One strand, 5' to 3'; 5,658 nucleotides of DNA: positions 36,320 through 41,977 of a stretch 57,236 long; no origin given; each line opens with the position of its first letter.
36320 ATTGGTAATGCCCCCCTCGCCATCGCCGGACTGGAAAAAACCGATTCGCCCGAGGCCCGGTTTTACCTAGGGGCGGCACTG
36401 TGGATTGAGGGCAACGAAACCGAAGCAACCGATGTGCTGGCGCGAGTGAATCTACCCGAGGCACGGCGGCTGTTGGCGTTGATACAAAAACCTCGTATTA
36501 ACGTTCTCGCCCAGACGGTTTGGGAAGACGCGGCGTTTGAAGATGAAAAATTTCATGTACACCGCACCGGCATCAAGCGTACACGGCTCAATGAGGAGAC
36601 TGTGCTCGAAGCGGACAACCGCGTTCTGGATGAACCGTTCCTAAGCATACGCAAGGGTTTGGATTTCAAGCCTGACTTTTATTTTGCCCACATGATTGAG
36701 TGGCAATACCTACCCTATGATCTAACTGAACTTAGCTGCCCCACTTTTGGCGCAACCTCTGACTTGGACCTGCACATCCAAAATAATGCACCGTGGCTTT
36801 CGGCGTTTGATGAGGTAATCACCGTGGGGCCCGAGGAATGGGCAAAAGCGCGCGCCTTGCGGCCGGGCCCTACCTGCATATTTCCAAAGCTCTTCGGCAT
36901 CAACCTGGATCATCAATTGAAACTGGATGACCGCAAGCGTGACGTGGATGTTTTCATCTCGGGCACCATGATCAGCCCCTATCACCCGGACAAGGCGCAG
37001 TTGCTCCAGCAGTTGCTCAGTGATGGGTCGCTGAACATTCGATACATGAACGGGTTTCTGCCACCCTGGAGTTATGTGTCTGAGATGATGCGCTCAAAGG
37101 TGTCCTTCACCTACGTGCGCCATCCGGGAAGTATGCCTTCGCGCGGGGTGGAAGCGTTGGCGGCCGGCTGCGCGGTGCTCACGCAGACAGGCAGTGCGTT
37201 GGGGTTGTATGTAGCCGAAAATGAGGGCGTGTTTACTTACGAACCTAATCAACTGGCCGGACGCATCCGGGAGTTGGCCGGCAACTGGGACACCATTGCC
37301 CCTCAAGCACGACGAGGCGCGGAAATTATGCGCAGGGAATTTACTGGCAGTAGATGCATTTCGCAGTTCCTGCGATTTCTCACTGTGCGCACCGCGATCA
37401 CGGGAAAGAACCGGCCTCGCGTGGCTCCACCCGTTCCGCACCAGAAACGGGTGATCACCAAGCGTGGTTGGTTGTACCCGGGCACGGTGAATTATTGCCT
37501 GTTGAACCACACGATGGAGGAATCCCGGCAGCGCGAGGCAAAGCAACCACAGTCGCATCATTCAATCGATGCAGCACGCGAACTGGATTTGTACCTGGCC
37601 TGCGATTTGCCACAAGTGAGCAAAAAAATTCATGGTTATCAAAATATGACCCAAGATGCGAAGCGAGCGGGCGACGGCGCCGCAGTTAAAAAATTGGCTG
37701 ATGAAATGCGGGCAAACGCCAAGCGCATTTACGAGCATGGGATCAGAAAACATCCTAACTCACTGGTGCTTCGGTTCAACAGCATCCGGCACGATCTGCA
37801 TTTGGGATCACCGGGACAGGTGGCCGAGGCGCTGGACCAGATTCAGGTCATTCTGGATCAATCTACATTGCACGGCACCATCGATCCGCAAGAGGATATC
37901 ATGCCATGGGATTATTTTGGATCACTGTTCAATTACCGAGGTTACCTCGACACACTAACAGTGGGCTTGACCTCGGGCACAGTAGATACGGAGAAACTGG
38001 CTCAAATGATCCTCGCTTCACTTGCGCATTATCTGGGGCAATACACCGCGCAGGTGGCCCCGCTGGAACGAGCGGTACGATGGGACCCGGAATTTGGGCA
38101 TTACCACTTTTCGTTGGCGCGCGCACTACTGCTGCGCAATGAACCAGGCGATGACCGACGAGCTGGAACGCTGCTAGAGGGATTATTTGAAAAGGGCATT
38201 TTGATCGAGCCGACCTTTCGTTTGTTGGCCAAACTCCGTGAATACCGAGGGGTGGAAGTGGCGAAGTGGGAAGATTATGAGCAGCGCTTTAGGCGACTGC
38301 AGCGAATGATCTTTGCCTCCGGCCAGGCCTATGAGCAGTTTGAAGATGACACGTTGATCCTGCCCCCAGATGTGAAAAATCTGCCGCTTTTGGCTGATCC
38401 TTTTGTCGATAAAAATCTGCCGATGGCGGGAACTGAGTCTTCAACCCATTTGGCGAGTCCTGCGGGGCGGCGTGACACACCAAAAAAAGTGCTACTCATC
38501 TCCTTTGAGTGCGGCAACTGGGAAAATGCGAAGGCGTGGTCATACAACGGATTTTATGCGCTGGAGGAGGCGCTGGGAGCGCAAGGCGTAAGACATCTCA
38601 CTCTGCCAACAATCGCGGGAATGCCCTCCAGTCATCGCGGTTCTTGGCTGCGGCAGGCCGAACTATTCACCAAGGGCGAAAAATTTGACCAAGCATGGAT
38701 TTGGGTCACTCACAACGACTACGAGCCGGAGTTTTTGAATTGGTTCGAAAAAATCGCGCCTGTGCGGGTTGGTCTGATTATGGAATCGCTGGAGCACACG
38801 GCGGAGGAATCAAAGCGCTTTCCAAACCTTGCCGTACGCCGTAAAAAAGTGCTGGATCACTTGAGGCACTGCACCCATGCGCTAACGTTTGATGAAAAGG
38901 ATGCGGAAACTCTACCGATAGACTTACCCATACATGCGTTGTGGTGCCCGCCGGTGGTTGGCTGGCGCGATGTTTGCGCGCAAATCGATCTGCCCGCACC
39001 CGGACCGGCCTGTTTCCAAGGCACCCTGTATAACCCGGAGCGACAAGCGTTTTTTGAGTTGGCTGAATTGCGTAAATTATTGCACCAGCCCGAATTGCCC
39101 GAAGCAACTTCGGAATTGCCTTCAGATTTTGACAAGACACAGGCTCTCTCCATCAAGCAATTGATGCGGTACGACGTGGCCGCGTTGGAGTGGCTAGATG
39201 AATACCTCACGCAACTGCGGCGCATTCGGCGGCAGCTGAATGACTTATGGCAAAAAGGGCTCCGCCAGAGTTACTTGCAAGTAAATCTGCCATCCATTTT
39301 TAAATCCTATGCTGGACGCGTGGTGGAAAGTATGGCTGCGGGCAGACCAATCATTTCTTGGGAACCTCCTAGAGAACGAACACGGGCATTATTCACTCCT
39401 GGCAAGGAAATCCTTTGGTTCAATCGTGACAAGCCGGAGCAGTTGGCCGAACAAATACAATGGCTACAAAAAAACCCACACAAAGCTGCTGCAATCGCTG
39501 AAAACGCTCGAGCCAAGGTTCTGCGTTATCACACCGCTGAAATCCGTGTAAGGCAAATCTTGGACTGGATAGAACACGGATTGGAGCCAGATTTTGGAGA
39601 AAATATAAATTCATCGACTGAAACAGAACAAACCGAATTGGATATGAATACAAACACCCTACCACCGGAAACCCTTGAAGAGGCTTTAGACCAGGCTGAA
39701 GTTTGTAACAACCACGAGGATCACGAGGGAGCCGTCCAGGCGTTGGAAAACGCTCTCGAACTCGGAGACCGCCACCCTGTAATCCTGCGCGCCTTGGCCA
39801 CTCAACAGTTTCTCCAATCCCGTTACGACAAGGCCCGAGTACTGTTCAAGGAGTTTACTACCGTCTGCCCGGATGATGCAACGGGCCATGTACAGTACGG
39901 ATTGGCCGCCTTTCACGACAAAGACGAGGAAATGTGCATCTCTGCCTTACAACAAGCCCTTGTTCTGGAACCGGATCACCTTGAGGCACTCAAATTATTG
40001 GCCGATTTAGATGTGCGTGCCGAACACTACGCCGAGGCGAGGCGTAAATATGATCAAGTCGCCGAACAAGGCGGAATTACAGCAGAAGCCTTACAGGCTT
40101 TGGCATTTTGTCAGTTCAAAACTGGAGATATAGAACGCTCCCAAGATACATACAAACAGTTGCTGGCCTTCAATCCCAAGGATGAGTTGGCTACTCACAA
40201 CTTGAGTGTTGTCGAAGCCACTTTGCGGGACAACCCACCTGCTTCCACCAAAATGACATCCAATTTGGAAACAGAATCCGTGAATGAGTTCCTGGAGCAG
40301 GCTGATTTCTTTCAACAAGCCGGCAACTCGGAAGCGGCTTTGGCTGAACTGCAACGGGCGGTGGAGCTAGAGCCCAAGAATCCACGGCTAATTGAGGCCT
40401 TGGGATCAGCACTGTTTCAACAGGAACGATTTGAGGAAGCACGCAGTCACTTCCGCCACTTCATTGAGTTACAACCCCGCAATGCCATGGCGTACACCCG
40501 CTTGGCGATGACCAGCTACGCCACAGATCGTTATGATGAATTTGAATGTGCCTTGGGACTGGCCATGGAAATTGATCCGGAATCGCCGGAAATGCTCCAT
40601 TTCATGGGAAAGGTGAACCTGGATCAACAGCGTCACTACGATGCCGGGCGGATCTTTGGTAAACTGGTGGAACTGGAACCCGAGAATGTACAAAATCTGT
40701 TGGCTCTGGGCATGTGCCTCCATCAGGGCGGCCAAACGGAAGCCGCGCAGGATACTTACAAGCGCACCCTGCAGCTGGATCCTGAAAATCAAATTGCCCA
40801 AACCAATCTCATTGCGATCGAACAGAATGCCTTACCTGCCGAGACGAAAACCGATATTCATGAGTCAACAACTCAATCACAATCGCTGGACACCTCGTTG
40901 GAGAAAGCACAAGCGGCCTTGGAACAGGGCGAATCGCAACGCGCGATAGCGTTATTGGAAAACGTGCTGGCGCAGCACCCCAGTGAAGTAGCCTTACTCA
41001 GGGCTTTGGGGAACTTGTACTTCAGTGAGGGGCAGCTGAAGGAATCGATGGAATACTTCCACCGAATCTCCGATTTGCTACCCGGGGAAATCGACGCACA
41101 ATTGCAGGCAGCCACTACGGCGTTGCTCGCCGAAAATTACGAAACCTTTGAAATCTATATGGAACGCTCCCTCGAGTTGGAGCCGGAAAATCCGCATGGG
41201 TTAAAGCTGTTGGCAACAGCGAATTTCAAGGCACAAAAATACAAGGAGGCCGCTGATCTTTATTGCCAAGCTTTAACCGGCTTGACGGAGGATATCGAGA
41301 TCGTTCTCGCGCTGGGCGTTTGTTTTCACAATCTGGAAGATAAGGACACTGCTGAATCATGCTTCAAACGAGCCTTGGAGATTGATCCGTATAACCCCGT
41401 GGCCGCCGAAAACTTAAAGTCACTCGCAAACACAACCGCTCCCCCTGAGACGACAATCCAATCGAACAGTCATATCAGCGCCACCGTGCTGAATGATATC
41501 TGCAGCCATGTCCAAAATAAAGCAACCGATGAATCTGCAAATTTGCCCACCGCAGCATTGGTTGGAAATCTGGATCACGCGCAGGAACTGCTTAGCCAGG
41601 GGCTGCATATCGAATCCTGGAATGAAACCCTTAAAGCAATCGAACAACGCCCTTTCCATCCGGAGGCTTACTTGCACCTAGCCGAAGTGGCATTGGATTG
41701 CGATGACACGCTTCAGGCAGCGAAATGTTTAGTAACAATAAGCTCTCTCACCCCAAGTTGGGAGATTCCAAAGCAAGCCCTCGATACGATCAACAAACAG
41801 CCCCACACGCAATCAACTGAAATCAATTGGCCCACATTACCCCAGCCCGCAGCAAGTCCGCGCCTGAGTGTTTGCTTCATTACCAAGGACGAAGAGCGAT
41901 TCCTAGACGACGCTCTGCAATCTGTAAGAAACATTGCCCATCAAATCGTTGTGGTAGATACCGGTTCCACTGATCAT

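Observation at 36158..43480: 2,446-aa 'mega-glycosyltransferase': GT-B + GT-B + ~700-aa TPR array + GT2 + TPR in one polypeptide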

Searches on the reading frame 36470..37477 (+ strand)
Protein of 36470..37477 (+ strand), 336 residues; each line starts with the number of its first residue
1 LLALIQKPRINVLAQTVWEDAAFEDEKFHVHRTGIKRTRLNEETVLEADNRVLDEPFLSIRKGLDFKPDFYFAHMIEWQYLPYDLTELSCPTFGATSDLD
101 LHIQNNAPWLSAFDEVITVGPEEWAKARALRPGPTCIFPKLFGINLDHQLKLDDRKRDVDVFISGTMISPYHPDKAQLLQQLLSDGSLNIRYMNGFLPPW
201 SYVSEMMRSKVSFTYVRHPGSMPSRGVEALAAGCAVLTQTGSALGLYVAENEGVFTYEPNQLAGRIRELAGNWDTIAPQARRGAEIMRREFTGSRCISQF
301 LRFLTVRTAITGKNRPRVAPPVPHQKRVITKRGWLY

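Call 59: search_solved_structures(query=A3, max_evalue=1, show_alignments=2)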
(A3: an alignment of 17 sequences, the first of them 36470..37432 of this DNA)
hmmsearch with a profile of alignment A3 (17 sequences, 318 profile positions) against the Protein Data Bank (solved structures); distinct sequences matched with E-value up to 1: 5.
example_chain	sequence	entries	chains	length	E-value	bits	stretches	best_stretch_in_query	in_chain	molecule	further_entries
5i45_A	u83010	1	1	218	0.47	12.8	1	219-296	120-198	Glycosyl transferases group 1 family protein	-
8dvw_A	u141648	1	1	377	0.59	12.5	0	221-304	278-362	N, N'-diacetylbacillosaminyl-diphospho-undecaprenol alpha-1,3-N-acetylgalactosaminyltransf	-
8dvz_A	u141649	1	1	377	0.67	12.3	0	221-304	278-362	N, N'-diacetylbacillosaminyl-diphospho-undecaprenol alpha-1,3-N-acetylgalactosaminyltransf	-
8dqd_A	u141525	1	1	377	0.71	12.2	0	221-304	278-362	N, N'-diacetylbacillosaminyl-diphospho-undecaprenol alpha-1,3-N-acetylgalactosaminyltransf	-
6kih_A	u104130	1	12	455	0.89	11.9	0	228-302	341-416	Tll1590 protein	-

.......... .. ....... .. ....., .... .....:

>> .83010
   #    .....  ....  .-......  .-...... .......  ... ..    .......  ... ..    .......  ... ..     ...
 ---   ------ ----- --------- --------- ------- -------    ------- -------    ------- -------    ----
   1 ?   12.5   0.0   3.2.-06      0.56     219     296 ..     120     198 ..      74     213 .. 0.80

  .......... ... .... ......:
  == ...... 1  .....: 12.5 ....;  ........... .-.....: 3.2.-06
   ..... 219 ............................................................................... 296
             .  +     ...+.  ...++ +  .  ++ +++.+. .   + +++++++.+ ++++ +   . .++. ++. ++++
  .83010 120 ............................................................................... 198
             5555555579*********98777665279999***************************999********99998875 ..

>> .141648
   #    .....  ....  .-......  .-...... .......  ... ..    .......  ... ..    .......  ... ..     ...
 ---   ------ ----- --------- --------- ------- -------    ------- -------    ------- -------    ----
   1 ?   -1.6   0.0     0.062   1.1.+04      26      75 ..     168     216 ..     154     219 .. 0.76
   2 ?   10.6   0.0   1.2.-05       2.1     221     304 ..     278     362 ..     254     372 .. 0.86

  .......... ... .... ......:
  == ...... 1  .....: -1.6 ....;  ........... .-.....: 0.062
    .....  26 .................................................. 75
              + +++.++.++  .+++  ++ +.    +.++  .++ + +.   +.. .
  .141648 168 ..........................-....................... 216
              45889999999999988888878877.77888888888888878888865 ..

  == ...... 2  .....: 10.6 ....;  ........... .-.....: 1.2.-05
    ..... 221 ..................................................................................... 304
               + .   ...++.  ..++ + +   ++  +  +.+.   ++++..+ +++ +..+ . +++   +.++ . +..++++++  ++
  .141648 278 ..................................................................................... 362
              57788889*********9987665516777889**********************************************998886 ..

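Call 70: predict_structure(alignment_id=A5)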
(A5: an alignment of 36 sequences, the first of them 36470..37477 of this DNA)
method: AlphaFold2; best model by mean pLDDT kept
length: 336 residues; sequences in the alignment: 36
mean_pLDDT: 88.7   pTM: 0.88
mean pLDDT of the five models: 88.7, 88.3, 86.8, 86.3, 85.9
residues with pLDDT >= 90: 198; 70-90: 122; 50-70: 7; < 50: 9
segments of 3 or more residues with pLDDT < 50: 328-336
pLDDT, mean of each block of 10 residues (from residue 1): 90 91 90 86 85 81 92 90 93 91 86 94 91 92 89 91 82 83 90 88 94 84 92 95 93 94 95 97 97 95 96 89 59 39
secondary structure, 60 per line:
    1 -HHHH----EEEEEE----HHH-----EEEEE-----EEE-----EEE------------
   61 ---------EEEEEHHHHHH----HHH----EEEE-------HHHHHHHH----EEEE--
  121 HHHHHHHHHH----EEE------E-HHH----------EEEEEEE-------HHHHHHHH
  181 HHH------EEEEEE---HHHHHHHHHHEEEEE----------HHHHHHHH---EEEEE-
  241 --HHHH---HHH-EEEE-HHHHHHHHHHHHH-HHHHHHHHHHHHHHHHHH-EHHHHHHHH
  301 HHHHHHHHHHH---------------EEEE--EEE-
elements in order: H2-5 E10-15 E28-32 E38-40 E46-48 E70-74 H75-80 E92-95 H103-110 E115-118 H121-130 E135-137 E159-165 H173-183 E190-195 H199-208 E209-213 H224-231 E235-239 H243-246 E254-257 H259-271 H273-290 H293-311 E327-330 E333-335

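Call 72: fold_search(model_id=the predicted structure, library=pdb)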
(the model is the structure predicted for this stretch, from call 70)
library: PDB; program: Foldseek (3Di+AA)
matches with E <= 10: 892; with E <= 0.001: 230
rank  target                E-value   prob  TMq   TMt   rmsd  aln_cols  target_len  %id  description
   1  2x6q_B                1.1e-08  1.00  0.58  0.50   8.1       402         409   12  Crystal structure of trehalose synthase TreT from P.horikoshi (released 2010-10-13)
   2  2xa1_A                1.8e-08  1.00  0.57  0.49   9.1       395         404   12  Crystal structure of trehalose synthase TreT from P.horikoshii (Seleno derivative) (released 2010-10-13)
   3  2x6q_A                2.7e-08  1.00  0.59  0.50   8.3       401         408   11  Crystal structure of trehalose synthase TreT from P.horikoshi (released 2010-10-13)
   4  2xa1_B                3.3e-08  1.00  0.56  0.48   9.2       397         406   12  Crystal structure of trehalose synthase TreT from P.horikoshii (Seleno derivative) (released 2010-10-13)
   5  3c48_B                3.7e-08  1.00  0.48  0.42   8.9       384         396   14  Structure of the retaining glycosyltransferase MshA: The first step in mycothiol biosynthesis. Organism: Corynebacteri (released 2008-03-25)
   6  6kih_A                4.1e-08  1.00  0.54  0.47   8.4       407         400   14  Sucrose-phosphate synthase (tll1590) from Thermosynechococcus elongatus (released 2020-05-27)
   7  6tvp_A                4.1e-08  1.00  0.57  0.50   7.5       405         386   12  Structure of Mycobacterium smegmatis alpha-maltose-1-phosphate synthase GlgM (released 2020-04-22)
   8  7qsg_A                5.5e-08  1.00  0.49  0.45   8.3       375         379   13  Methylmannose polysaccharide mannosyltransferase from M. hassiacum (released 2023-01-25)
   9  9v0l                  6.6e-08  1.00  0.51  0.49   9.2       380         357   15  UDP-binding PsBGluT, a tetrahydrobiopterin glucosyltransferase from Pseudanabaena sp. Chao 1811 (released 2025-11-26)
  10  3c48_A                7.0e-08  1.00  0.46  0.40   9.9       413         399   12  Structure of the retaining glycosyltransferase MshA: The first step in mycothiol biosynthesis. Organism: Corynebacteri (released 2008-03-25)
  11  6kih_B                8.4e-08  1.00  0.53  0.46   8.4       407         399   14  Sucrose-phosphate synthase (tll1590) from Thermosynechococcus elongatus (released 2020-05-27)
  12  2x6r_B                1.1e-07  1.00  0.58  0.49   9.1       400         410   12  Crystal structure of trehalose synthase TreT from P.horikoshi produced by soaking in trehalose (released 2010-10-13)
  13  3fro_A                1.1e-07  1.00  0.50  0.40   6.5       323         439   13  Crystal structure of Pyrococcus abyssi glycogen synthase with open and closed conformations (released 2010-01-12)
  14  6tvp_B                1.1e-07  1.00  0.53  0.47   8.2       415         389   12  Structure of Mycobacterium smegmatis alpha-maltose-1-phosphate synthase GlgM (released 2020-04-22)
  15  2x6r_A                1.5e-07  1.00  0.50  0.42   6.1       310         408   14  Crystal structure of trehalose synthase TreT from P.horikoshi produced by soaking in trehalose (released 2010-10-13)
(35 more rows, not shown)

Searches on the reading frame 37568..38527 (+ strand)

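Call 10: search_protein_families(library=pfam, proteins=[window:37568-38527:+], max_evalue=1)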
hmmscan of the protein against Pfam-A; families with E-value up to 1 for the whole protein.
window:37568-38527:+ (320 aa): 4 families
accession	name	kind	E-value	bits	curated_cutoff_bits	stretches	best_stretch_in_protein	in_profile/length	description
PF23914.1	TPR_CcmH_CycH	-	0.00013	22.3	42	1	147-208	54-115/158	Cytochrome c-type biogenesis protein H TPR domain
PF13431.12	TPR_17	-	0.057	14.2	24.4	0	167-193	3-29/34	Tetratricopeptide repeat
PF13181.12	TPR_8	-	0.074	13.7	25.7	1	147-175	5-33/34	Tetratricopeptide repeat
PF13428.12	TPR_14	-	0.44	11.8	23.5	0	48-71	17-40/44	Tetratricopeptide repeat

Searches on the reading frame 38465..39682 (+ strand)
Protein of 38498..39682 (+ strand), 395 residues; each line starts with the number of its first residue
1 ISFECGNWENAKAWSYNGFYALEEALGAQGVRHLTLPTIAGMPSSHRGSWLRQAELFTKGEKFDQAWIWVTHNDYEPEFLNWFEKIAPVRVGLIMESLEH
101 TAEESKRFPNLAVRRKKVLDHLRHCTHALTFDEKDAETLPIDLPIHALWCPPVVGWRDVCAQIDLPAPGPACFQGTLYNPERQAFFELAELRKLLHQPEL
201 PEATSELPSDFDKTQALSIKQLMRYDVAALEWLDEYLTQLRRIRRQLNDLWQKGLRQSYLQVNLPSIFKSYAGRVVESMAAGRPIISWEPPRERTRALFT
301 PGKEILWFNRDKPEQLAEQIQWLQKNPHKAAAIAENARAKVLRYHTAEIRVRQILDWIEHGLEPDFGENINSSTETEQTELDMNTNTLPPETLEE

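Call 10: search_protein_families(library=pfam, proteins=[window:38498-39667:+], max_evalue=1)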
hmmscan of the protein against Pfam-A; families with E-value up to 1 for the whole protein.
window:38498-39667:+ (390 aa): 4 families
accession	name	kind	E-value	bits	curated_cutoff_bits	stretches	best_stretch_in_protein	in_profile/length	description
PF13524.12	Glyco_trans_1_2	-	8e-17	62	25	1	257-356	46-144/144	Glycosyl transferase-like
PF00534.26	Glycos_transf_1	-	2.9e-05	24.1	26.4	1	264-339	98-171/172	Glycosyl transferases group 1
PF13692.12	Glyco_trans_1_4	-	0.00048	20.8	27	1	264-325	82-141/142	Glycosyl transferases group 1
PF09523.15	DUF2390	-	0.019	15.7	25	1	214-264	43-96/106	Protein of unknown function (DUF2390)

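Call 21: search_solved_structures(query=window:38498-39682:+, max_evalue=1)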
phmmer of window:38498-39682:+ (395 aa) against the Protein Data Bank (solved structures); distinct sequences matched with E-value up to 1: 0.

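Call 60: search_solved_structures(query=A4, max_evalue=1, show_alignments=2)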
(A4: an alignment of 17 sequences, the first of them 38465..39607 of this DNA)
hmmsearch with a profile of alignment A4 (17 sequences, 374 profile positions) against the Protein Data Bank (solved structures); distinct sequences matched with E-value up to 1: 11.
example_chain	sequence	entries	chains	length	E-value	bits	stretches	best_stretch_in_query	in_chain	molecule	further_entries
6kih_A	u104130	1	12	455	0.0017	20.7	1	266-348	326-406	Tll1590 protein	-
8dvw_A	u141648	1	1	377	0.035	16.4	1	262-350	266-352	N, N'-diacetylbacillosaminyl-diphospho-undecaprenol alpha-1,3-N-acetylgalactosaminyltransf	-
8dqd_A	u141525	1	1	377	0.035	16.4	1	262-350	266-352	N, N'-diacetylbacillosaminyl-diphospho-undecaprenol alpha-1,3-N-acetylgalactosaminyltransf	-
8dvz_A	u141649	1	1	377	0.038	16.2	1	262-350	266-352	N, N'-diacetylbacillosaminyl-diphospho-undecaprenol alpha-1,3-N-acetylgalactosaminyltransf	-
2x6q_A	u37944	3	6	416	0.059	15.6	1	260-364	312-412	TREHALOSE-SYNTHASE TRET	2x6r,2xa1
2xa2_A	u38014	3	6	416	0.091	15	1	260-364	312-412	TREHALOSE-SYNTHASE TRET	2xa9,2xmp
4x7m_A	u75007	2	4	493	0.2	13.9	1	280-358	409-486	TarM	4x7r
7qsg_A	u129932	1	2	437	0.22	13.7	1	255-346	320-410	D-inositol 3-phosphate glycosyltransferase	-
4x6l_A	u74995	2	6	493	0.33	13.2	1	280-358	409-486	TarM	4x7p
4wac_A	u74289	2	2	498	0.33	13.1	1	280-358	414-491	Glycosyl transferase, group 1 family protein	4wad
4xso_B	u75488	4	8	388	0.44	12.7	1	278-347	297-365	Alr3699 protein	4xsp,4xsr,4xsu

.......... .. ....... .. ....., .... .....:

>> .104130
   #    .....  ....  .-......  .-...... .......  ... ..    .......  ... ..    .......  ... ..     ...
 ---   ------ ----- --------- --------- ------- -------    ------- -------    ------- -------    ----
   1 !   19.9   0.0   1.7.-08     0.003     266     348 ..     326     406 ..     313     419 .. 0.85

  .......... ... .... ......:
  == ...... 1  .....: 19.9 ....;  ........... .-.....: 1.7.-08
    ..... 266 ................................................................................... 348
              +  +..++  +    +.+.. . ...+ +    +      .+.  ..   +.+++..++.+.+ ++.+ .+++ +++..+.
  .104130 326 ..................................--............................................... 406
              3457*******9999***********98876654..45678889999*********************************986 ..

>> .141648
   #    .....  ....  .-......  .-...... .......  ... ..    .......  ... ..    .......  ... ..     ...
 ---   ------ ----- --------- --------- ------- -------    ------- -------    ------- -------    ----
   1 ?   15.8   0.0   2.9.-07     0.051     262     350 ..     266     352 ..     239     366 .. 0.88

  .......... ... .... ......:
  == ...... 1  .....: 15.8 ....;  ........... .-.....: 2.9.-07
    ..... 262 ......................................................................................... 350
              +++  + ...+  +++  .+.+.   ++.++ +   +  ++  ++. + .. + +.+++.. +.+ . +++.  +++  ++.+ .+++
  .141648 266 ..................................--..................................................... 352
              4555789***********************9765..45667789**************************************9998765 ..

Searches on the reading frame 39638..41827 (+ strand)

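Call 10: search_protein_families(library=pfam, proteins=[window:39638-41827:+], max_evalue=1)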
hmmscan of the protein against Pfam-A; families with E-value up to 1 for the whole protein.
window:39638-41827:+ (730 aa): 38 families (the best 25 are shown)
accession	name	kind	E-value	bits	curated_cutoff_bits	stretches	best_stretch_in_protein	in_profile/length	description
PF14559.12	TPR_19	-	3.4e-43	146.2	25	9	427-492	1-64/68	Tetratricopeptide repeat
PF07719.23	TPR_2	-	3.7e-43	142.5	27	7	254-282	6-34/34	Tetratricopeptide repeat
PF13428.12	TPR_14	-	9.2e-40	131.4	23.5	10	249-290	1-42/44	Tetratricopeptide repeat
PF13432.12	TPR_16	-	7.1e-39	132.3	32.7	6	421-478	1-58/65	Tetratricopeptide repeat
PF13181.12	TPR_8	-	5.4e-33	110.8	25.7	5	555-585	3-33/34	Tetratricopeptide repeat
PF13431.12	TPR_17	-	2e-31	106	24.4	4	341-371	3-33/34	Tetratricopeptide repeat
PF23914.1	TPR_CcmH_CycH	-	8.1e-30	104.2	42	5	78-182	47-154/158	Cytochrome c-type biogenesis protein H TPR domain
PF00515.34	TPR_1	-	4.3e-29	99.6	27.8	4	559-586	7-34/34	Tetratricopeptide repeat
PF13414.12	TPR_11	-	1.2e-24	86.2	26.8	4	227-262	6-41/42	TPR repeat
PF13424.12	TPR_12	-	7.4e-23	81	30.1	8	318-381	4-75/77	Tetratricopeptide repeat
PF13371.12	TPR_9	-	2e-21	76.2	35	4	226-285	6-65/73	Tetratricopeptide repeat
PF12895.13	ANAPC3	-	2.7e-19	69.6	27.2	7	499-578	3-81/82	Anaphase-promoting complex, cyclosome, subunit 3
PF13174.12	TPR_6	-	3.9e-18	65.2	26.3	3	354-383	3-32/33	Tetratricopeptide repeat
PF13176.12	TPR_7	-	1.2e-11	44.1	27.9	1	354-383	2-31/36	Tetratricopeptide repeat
PF25064.1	ARM_TT21_5th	-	9.7e-11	42.4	27.8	4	116-174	2-60/117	TT21 fifth ARM repeats domain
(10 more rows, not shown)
